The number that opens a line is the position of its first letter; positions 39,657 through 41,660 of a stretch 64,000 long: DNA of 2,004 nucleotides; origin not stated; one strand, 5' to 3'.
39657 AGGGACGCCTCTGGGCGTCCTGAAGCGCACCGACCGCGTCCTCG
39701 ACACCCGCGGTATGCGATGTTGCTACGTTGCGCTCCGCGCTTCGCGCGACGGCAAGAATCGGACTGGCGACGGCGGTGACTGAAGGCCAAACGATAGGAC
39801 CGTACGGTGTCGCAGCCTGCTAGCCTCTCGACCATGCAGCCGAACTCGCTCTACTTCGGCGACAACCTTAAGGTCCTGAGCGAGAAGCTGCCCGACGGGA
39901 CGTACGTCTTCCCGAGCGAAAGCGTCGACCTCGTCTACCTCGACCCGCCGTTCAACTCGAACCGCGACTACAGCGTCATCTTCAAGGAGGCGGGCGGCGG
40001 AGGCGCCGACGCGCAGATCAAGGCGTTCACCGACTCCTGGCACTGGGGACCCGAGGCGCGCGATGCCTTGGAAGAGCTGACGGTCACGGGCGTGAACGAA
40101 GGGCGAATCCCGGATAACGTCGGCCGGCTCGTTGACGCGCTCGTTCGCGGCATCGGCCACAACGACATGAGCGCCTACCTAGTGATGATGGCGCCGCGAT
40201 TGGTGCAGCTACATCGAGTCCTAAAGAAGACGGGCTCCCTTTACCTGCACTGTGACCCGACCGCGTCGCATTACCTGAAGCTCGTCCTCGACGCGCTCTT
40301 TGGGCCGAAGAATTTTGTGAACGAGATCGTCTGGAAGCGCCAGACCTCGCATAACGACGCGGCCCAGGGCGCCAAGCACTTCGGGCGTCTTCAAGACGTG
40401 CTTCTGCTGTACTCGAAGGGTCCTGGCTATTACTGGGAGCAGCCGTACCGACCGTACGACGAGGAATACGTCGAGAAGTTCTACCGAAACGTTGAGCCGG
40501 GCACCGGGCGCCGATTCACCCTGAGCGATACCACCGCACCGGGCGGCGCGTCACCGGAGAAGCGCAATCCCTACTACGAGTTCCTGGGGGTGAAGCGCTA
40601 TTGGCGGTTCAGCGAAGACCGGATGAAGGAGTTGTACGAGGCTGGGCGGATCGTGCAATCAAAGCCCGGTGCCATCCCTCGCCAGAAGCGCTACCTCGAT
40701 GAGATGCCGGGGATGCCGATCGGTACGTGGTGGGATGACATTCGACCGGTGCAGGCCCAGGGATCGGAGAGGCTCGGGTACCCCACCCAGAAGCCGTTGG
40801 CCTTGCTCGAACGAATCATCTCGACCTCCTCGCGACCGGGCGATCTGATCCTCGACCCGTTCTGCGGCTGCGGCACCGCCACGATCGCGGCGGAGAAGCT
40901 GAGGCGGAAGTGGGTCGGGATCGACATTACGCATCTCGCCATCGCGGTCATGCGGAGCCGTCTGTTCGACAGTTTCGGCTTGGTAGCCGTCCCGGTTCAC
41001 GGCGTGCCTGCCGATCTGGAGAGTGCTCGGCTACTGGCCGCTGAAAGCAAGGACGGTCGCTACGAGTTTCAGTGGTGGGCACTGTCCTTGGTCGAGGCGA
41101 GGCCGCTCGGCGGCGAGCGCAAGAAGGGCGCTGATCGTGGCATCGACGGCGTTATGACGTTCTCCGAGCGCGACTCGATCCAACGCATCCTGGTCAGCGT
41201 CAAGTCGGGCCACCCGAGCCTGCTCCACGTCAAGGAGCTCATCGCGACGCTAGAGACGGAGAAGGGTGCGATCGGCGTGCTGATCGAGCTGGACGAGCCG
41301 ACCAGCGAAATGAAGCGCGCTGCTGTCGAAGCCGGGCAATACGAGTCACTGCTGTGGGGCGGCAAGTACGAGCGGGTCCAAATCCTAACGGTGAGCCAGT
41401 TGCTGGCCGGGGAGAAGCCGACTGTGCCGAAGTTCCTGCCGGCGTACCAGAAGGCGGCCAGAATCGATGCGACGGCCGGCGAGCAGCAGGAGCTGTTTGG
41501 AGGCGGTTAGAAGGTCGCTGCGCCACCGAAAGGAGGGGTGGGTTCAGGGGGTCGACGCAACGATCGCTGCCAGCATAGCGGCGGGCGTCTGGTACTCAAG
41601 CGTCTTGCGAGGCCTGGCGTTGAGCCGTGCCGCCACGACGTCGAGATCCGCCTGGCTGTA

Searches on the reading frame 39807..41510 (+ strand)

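Call 51: search_protein_families(library=ncbifam, proteins=[window:39807-41510:+], max_evalue=0.1)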
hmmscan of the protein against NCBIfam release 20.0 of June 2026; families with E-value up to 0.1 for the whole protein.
window:39807-41510:+ (567 aa): 7 families
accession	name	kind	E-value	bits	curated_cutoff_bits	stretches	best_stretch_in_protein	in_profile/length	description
NF008572.0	PRK11524.1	equivalog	1.4e-25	90.1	292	3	315-379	185-249/294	adenine-specific DNA-methyltransferase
NF050803.1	DnaMtaseCcrMCaul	equivalog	8.6e-19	67.6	830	1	324-387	185-248/350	adenine-specific DNA-methyltransferase CcrM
NF010253.0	PRK13699.1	subfamily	4e-09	36.5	244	1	324-375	143-194/226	DNA methyltransferase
TIGR01177.1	TIGR01177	hypoth_equivalog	0.0022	17.4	316.55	1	342-376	180-214/330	TIGR01177 family methyltransferase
NF043040.1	corrin_prot_MT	hypoth_equivalog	0.022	14.2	180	1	334-386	31-83/216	corrinoid protein-associated methyltransferase CpaM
NF011529.0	PRK14968.1-3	equivalog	0.068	12.6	162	0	330-383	23-73/198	putative methyltransferase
NF047649.1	MTase_UXPK_star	exception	0.076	12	460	0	343-387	76-123/283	methyltransferase/UXPK-star double selenoprotein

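Call 97: search_protein_families(library=pfam, proteins=[window:39807-41510:+], max_evalue=0.01)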
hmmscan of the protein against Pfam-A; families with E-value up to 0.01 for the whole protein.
window:39807-41510:+ (567 aa): 4 families
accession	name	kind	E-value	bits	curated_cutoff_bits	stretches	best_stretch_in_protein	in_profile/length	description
PF01555.25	N6_N4_Mtase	-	1.1e-37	130.6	26.7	1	40-376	1-213/221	DNA methylase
PF22722.2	NA-iREase1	-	6.5e-07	29.7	27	1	438-518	19-90/106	NACHT-associated inactive Restriction Endonuclease 1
PF04471.18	Mrr_cat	-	0.0028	18.2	21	1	439-508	29-99/115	Restriction endonuclease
PF13847.12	Methyltransf_31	-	0.0053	16.9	27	0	345-385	4-47/145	Methyltransferase domain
